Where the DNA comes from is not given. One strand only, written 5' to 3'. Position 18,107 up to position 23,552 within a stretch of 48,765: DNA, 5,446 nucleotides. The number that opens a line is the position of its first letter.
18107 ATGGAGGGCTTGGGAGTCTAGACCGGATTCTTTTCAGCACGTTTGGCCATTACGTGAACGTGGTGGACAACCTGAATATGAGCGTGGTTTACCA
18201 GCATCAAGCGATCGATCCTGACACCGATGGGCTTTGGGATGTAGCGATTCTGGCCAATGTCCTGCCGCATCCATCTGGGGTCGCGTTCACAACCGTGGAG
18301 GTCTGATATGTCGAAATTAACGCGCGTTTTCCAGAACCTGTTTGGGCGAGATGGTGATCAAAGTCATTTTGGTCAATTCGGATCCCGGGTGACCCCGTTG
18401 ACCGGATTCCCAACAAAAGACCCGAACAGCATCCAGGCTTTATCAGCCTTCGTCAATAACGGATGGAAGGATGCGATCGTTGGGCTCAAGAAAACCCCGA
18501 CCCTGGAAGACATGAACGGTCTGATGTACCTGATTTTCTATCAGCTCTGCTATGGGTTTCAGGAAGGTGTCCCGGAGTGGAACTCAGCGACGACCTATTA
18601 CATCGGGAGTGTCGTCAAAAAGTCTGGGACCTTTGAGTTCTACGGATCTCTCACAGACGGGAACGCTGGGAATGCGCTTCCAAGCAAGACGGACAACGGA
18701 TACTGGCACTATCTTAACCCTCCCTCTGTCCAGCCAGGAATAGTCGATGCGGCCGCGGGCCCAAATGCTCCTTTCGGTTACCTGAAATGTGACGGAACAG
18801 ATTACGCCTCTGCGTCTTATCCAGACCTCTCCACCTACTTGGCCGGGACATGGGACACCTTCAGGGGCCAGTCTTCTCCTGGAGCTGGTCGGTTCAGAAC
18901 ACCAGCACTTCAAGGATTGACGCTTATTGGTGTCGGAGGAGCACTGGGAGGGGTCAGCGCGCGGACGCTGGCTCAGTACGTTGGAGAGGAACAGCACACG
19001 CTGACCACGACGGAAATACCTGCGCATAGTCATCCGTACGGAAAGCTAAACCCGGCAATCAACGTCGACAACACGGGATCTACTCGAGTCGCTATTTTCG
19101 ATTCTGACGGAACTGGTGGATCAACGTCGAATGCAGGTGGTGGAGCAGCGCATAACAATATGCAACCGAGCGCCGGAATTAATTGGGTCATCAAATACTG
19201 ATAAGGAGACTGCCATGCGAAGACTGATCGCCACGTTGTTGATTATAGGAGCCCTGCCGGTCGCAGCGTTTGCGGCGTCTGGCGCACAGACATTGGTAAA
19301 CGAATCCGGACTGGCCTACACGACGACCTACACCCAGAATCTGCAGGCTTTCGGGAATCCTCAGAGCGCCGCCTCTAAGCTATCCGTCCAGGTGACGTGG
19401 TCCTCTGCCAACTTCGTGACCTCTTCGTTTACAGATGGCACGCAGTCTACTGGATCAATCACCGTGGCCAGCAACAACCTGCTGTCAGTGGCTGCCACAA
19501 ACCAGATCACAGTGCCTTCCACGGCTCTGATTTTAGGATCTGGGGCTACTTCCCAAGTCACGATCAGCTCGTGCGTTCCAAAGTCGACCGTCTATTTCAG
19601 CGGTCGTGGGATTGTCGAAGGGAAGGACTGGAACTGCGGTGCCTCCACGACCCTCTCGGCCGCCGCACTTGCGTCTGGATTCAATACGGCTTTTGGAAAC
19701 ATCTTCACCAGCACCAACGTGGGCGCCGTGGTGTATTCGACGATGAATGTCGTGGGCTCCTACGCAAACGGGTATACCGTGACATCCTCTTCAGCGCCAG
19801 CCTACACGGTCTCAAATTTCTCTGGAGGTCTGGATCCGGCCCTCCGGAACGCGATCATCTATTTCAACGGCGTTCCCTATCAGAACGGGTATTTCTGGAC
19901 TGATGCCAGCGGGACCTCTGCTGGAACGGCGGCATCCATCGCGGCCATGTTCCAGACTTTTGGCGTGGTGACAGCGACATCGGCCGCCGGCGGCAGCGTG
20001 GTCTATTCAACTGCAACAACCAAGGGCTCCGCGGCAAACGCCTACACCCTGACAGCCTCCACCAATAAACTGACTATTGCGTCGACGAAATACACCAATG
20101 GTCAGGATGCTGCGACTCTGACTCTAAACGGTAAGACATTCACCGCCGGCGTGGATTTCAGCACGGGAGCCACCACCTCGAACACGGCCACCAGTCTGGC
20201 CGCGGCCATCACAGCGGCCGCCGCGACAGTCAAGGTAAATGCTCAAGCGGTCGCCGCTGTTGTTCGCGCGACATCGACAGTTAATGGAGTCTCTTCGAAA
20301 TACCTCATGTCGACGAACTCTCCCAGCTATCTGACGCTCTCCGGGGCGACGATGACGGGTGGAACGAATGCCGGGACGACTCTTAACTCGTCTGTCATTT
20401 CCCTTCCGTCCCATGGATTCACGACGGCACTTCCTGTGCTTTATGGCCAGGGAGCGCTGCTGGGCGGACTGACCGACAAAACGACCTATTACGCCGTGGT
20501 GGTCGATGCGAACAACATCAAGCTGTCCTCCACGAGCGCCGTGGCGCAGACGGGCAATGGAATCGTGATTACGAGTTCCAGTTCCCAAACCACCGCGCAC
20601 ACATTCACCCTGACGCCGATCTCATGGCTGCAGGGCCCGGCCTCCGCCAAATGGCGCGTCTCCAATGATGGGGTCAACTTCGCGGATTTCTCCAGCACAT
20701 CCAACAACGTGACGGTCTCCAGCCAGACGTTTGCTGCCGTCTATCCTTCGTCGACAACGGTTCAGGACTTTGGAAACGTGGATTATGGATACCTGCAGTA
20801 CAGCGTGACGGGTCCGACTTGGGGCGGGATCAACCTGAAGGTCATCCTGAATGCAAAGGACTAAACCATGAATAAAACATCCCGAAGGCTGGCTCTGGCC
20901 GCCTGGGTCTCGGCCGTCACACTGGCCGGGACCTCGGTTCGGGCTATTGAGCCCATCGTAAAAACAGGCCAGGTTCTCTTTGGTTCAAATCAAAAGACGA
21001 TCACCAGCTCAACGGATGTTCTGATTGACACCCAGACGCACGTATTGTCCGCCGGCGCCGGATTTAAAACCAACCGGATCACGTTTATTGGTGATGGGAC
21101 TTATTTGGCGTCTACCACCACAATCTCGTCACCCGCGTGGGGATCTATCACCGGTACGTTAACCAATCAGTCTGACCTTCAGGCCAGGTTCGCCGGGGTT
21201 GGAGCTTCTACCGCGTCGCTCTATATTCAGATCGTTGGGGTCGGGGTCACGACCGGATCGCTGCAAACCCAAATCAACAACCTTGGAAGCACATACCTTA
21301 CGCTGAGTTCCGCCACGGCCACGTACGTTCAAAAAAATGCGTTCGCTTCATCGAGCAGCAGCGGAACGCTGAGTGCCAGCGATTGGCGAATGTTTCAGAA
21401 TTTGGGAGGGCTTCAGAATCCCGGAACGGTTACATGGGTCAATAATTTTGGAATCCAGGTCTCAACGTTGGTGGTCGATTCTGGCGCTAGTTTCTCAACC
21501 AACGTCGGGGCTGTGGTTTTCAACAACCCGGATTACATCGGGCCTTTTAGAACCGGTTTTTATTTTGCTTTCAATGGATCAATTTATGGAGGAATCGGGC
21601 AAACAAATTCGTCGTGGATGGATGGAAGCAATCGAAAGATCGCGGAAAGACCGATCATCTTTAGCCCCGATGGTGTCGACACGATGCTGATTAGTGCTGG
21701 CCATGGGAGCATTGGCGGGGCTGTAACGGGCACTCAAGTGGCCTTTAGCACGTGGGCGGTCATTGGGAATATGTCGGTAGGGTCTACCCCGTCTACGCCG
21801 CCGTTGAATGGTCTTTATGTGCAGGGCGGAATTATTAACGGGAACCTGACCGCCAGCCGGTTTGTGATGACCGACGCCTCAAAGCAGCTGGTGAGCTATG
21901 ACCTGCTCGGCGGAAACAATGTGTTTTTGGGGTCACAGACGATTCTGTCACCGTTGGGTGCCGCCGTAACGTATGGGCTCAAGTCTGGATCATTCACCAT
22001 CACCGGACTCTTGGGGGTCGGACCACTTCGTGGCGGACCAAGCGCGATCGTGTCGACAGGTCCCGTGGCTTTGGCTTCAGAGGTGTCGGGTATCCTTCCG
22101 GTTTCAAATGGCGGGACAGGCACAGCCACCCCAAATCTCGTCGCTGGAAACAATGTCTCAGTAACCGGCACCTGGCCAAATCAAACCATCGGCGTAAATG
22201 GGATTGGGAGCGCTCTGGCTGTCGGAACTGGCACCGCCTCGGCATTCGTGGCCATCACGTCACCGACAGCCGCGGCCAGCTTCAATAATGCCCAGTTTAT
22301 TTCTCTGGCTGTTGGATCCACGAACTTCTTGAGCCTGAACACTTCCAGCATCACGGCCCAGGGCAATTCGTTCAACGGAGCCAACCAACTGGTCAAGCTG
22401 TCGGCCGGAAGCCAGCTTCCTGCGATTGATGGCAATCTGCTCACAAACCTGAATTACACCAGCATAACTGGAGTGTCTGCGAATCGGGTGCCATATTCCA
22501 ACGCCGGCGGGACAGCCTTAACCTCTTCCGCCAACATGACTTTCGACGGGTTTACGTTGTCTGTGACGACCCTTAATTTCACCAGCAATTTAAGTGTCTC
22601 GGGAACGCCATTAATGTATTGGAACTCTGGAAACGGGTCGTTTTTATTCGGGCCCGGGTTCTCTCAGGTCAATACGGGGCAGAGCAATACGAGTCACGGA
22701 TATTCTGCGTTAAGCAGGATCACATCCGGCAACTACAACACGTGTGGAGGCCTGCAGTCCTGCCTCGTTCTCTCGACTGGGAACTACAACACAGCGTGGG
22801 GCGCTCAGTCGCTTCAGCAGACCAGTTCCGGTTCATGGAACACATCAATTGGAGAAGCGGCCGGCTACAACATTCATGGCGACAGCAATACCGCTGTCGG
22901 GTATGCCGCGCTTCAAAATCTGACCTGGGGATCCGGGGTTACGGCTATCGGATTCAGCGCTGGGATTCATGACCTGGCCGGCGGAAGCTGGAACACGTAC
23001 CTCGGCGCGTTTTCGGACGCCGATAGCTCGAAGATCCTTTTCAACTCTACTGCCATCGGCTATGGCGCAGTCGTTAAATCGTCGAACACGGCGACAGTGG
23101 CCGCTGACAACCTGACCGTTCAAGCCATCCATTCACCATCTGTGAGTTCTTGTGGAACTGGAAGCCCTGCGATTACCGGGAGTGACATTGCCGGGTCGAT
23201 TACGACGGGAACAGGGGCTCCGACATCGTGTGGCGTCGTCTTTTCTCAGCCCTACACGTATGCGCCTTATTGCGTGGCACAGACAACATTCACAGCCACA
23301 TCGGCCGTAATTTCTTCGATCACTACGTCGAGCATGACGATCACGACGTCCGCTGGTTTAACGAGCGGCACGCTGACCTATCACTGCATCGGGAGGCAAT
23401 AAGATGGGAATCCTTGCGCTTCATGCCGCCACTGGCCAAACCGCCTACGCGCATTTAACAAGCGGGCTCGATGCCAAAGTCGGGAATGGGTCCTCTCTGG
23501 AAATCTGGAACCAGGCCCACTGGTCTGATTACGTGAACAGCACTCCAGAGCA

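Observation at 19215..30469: Five of seven proteins in an 11-kb tail-fibre-position cassette carry Sec-type signal peptides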

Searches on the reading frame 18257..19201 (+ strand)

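Call 4: search_protein_families(library=pfam, proteins=[window:18257-19201:+], max_evalue=0.1)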
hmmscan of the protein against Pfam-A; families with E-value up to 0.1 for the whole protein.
window:18257-19201:+ (314 aa): 2 families
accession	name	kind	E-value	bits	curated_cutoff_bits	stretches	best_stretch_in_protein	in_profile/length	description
PF07484.17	Collar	-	5.1e-06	26.8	24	1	161-221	1-55/57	Phage Tail Collar Domain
PF21939.1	Gp10_C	-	0.0058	18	27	1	181-306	10-131/139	Baseplate structural protein Gp10, C-terminal domain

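Call 5: search_protein_families(library=phrogs, proteins=[window:18257-19201:+], max_evalue=0.01)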
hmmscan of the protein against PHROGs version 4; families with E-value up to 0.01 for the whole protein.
window:18257-19201:+ (314 aa): 13 families
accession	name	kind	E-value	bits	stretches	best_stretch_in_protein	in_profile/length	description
phrog_8763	-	tail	7e-15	55.2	1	163-313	553-747/1024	tail protein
phrog_9116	-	tail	6.7e-14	52.5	1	160-312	61-209/455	tail protein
phrog_20878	-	tail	2.4e-10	41.5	1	66-154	27-105/365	tail fiber protein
phrog_8469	-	tail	1.3e-08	35.5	2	163-260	141-196/303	tail fiber protein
phrog_5795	-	tail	3.2e-08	33.3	1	182-301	418-517/968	tail protein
phrog_24267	-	unknown function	2.1e-07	31.9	1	180-305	147-256/266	-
phrog_2097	-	tail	7.3e-07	29.3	1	161-305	389-497/644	tail fiber protein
phrog_6256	-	tail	0.00019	21.6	1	170-269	301-374/686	tail fiber protein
phrog_1858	-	tail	0.00022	20.3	1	143-241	123-218/1018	tail fiber protein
phrog_19618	-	tail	0.00034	20.7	1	141-261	121-233/387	tail collar protein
phrog_327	-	tail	0.00037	20.9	1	144-288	300-405/618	tail protein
phrog_1396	-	tail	0.00044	20.5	1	79-248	144-222/504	tail fiber protein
phrog_14307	-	unknown function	0.0072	17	0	169-239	59-114/137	-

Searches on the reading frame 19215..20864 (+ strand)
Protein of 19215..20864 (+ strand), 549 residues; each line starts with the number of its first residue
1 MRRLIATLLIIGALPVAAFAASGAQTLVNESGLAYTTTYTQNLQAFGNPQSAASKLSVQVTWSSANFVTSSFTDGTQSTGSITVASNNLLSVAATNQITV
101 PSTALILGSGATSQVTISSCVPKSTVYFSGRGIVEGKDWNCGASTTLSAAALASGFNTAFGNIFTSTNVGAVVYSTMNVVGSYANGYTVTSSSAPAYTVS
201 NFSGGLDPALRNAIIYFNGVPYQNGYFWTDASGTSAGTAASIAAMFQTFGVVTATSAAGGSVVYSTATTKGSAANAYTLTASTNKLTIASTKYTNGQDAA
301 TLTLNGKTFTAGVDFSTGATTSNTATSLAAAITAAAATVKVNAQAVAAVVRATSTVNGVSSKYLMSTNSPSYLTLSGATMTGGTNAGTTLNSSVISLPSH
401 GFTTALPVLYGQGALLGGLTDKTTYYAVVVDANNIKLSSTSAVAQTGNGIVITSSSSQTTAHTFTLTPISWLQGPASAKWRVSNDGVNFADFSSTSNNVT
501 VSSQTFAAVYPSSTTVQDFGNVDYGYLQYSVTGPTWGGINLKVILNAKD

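Call 4: search_protein_families(library=pfam, proteins=[window:19215-20864:+], max_evalue=0.1)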
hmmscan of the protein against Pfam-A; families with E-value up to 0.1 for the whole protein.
window:19215-20864:+ (549 aa): 0 families

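Call 5: search_protein_families(library=phrogs, proteins=[window:19215-20864:+], max_evalue=0.01)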
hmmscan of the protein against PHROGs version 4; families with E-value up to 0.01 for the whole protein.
window:19215-20864:+ (549 aa): 0 families

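Call 43: search_solved_structures(query=window:19215-20864:+, max_evalue=1)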
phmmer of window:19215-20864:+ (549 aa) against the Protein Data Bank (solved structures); distinct sequences matched with E-value up to 1: 2.
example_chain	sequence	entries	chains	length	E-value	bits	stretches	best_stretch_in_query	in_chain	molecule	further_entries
5naf_A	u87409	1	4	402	0.14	14.3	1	74-150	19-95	F-box-like/WD repeat-containing protein TBL1XR1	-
4lg9_A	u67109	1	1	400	0.26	13.4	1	74-152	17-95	F-box-like/WD repeat-containing protein TBL1XR1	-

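Call 45: search_protein_families(library=ncbifam, proteins=[window:19215-20864:+], max_evalue=0.05)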
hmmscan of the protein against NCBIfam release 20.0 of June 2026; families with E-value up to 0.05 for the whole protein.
window:19215-20864:+ (549 aa): 0 families

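Call 54: search_dna_similar(query=window:19215-20864:+, collection=phages, mode=protein, max_rows=15, max_evalue=0.001)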
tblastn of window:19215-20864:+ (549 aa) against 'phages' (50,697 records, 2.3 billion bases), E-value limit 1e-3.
Records with a match: 3; places in all: 5; records where one place covers at least 80% of the query: 0.
Best place of each record, by identity: <60% 3.
By first word of the organism name: Prochlorococcus 2; Actinomycetia 1.
By host as written in the record: Prochlorococcus MED4 2; Actinomycetia bacterium 1.
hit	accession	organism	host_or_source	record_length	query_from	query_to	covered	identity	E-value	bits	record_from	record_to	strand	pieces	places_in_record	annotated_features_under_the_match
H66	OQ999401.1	Actinomycetia phage DSL-LC01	Actinomycetia bacterium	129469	399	465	12%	43.5%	7e-5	52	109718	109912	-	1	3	ALK tyrosine kinase receptor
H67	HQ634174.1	Prochlorococcus phage MED4-213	Prochlorococcus MED4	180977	395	465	13%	40.3%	3e-4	50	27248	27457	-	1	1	hypothetical protein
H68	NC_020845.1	Prochlorococcus phage MED4-213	Prochlorococcus MED4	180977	395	465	13%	40.3%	3e-4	50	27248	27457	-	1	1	tail fiber protein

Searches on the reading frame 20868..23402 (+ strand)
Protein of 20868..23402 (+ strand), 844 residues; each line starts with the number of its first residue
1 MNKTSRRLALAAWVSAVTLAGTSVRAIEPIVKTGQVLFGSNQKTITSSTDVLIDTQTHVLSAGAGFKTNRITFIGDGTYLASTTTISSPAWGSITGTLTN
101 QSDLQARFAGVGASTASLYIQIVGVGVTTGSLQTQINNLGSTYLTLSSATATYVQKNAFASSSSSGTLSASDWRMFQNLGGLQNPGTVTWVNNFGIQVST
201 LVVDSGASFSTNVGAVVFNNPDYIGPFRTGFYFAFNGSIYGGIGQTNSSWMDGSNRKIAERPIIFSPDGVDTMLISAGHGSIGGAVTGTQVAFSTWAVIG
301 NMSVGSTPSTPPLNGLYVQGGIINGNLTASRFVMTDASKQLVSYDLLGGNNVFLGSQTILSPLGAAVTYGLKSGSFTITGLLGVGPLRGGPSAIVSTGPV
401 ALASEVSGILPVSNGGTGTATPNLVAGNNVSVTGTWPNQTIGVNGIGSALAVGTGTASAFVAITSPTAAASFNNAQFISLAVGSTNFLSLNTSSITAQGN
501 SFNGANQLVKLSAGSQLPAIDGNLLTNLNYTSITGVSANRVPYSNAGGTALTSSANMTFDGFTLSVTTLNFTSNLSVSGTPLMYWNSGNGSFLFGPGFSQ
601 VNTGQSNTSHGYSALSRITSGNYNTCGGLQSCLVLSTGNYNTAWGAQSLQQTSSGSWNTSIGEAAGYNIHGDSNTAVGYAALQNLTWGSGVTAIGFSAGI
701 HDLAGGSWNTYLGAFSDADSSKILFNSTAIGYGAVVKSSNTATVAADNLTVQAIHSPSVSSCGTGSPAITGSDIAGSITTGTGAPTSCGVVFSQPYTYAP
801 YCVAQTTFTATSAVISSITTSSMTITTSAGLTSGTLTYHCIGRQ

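Call 4: search_protein_families(library=pfam, proteins=[window:20868-23402:+], max_evalue=0.1)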
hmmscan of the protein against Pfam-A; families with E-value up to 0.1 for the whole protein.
window:20868-23402:+ (844 aa): 0 families

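Call 5: search_protein_families(library=phrogs, proteins=[window:20868-23402:+], max_evalue=0.01)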
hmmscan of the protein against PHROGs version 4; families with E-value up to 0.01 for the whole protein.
window:20868-23402:+ (844 aa): 2 families
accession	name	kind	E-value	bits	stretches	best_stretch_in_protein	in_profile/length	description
phrog_6002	-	head and packaging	9.2e-15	54.3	1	595-728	693-822/1183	virion structural protein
phrog_4636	-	tail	6.1e-08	32.5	1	564-742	445-612/763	tail spike protein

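Call 16: search_solved_structures(query=window:20868-23402:+, max_evalue=1)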
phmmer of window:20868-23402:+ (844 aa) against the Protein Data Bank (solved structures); distinct sequences matched with E-value up to 1: 0.

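Call 28: search_dna_similar(query=window:20868-23402:+, collection=phages, mode=protein, max_rows=25, max_evalue=0.001)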
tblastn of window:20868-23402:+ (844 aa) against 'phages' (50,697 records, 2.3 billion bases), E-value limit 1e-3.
Records with a match: 25; places in all: 25; records where one place covers at least 80% of the query: 0.
Best place of each record, by identity: <60% 25.
By first word of the organism name: Synechococcus 7; Cyanophage 4; Prochlorococcus 3; Pelagibacter 2; Achromobacter 2; Escherichia 2; Marine 2; Roseobacter 1; Methylophilales 1; Caudoviricetes 1.
By host as written in the record: Synechococcus sp. 5; - 5; Synechococcus 3; Achromobacter xylosoxidans I2BC 2; Escherichia coli 2; Synechococcus sp. WH8101 2; Candidatus Pelagibacter sp. HTCC7211 1; Synechococcus sp. WH8102 1; and 4 more.
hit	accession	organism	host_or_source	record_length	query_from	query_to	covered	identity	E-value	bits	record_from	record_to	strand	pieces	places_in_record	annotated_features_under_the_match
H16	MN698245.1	Pelagibacter phage HTVC111P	Candidatus Pelagibacter sp. HTCC7211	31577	568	716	18%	35.3%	2e-4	51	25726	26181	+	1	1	putative tail fiber protein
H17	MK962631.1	Achromobacter phage vB_AxyP_19-32_Axy12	Achromobacter xylosoxidans I2BC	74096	573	729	19%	33.3%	1e-4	52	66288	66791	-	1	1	putative tail fiber protein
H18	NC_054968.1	Achromobacter phage vB_AxyP_19-32_Axy12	Achromobacter xylosoxidans I2BC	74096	573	729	19%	33.3%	1e-4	52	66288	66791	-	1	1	appendage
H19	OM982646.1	Escherichia phage ST4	Escherichia coli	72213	602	736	16%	37.5%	1e-6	59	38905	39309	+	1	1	hypothetical protein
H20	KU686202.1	Synechococcus phage S-CAM4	Synechococcus sp.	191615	595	725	16%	37.1%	2e-4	51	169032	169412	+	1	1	virion structural protein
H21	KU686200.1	Synechococcus phage S-CAM4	Synechococcus sp.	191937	595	725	16%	37.1%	2e-4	51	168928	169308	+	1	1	virion structural protein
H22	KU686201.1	Synechococcus phage S-CAM4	Synechococcus sp.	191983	595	725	16%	37.1%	2e-4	51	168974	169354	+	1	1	virion structural protein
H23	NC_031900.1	Synechococcus phage S-CAM4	Synechococcus sp.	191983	595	725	16%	37.1%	2e-4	51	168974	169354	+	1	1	virion structural protein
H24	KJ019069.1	Synechococcus phage ACG-2014j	-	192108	595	725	16%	37.1%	2e-4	51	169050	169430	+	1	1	structural protein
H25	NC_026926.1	Synechococcus phage ACG-2014j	-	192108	595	725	16%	37.1%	2e-4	51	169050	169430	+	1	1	virion structural protein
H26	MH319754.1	Marine virus AG-345-L05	single cell amplified by WGA-X; seawater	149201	591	726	16%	34.5%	7e-4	49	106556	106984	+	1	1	record has no annotation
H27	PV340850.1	Synechococcus phage Sf-CH1b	Synechococcus sp. WH8102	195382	592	725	16%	34.1%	1e-5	56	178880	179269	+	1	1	virion structural protein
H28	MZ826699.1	Escherichia phage P817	Escherichia coli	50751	602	716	14%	39.7%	1e-5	56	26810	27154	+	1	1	tail fibers protein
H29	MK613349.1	Roseobacter phage CRP-7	Rhodobacteraceae bacterium FZCC0042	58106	603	716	14%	40.0%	1e-4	52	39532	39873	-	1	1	putative tail structural protein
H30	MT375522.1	Methylophilales phage Venkman EXVC282S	Methylophilales bacterium H5P1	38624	603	713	13%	39.3%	7e-4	50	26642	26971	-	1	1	putative FhaB-like adhesion protein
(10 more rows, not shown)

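Call 45: search_protein_families(library=ncbifam, proteins=[window:20868-23402:+], max_evalue=0.05)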
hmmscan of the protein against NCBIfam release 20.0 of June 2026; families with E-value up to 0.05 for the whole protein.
window:20868-23402:+ (844 aa): 0 families
